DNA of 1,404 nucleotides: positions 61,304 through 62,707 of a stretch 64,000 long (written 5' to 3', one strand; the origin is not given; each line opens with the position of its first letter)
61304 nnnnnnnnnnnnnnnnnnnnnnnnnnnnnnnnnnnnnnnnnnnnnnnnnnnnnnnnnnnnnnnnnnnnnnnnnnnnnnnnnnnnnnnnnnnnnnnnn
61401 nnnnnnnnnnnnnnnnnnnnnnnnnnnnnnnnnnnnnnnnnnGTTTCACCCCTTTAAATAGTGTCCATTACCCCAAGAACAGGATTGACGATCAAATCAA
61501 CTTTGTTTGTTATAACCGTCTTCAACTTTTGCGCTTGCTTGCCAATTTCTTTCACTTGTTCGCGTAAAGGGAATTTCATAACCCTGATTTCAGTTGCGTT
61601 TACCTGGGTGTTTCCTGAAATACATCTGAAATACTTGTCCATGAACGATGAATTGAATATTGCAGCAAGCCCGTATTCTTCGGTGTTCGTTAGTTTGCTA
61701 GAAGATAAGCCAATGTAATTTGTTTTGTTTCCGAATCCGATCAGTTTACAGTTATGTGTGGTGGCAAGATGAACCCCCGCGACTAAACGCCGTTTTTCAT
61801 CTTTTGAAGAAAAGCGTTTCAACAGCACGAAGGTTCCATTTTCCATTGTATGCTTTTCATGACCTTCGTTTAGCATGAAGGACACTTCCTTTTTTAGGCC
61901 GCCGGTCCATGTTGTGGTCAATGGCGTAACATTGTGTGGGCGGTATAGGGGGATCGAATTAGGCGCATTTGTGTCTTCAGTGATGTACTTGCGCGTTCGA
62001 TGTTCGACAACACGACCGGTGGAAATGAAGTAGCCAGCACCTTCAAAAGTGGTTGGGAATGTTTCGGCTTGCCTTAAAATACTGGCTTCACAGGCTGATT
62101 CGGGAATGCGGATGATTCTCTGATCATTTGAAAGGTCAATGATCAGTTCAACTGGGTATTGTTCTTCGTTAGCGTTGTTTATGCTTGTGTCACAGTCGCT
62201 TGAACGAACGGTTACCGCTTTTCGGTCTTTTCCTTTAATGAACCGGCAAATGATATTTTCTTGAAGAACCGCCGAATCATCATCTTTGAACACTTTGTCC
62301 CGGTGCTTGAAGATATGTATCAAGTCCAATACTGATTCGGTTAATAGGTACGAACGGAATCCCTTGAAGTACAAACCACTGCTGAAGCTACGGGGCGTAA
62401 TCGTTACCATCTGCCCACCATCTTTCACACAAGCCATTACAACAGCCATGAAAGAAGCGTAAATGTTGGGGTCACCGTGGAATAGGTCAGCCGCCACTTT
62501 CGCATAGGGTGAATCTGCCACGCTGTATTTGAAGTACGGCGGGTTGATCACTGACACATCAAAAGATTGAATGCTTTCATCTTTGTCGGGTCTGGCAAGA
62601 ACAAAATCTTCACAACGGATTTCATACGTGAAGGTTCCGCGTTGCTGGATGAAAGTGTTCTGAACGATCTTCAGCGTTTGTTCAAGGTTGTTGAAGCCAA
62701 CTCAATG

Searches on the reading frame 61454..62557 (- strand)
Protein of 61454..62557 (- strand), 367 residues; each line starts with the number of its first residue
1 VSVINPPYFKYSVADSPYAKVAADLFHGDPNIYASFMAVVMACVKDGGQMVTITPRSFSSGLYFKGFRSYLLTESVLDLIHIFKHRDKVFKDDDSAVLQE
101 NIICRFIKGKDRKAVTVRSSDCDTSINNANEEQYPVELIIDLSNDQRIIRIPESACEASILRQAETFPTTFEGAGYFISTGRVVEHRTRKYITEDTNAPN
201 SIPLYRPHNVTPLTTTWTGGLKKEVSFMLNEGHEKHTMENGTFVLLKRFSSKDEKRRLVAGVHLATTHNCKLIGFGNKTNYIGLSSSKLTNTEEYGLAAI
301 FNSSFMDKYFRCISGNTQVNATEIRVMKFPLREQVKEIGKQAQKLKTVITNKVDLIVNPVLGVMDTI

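Call 68: search_protein_families(library=pfam, proteins=[window:61454-62557:-], max_evalue=0.00001)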
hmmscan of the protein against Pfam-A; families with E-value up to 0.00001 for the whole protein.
window:61454-62557:- (367 aa): 1 family
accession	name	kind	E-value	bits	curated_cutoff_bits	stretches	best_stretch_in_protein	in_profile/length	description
PF07669.17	Eco57I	-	4.5e-09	37.1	25.3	1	5-90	81-171/171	Eco57I restriction-modification methylase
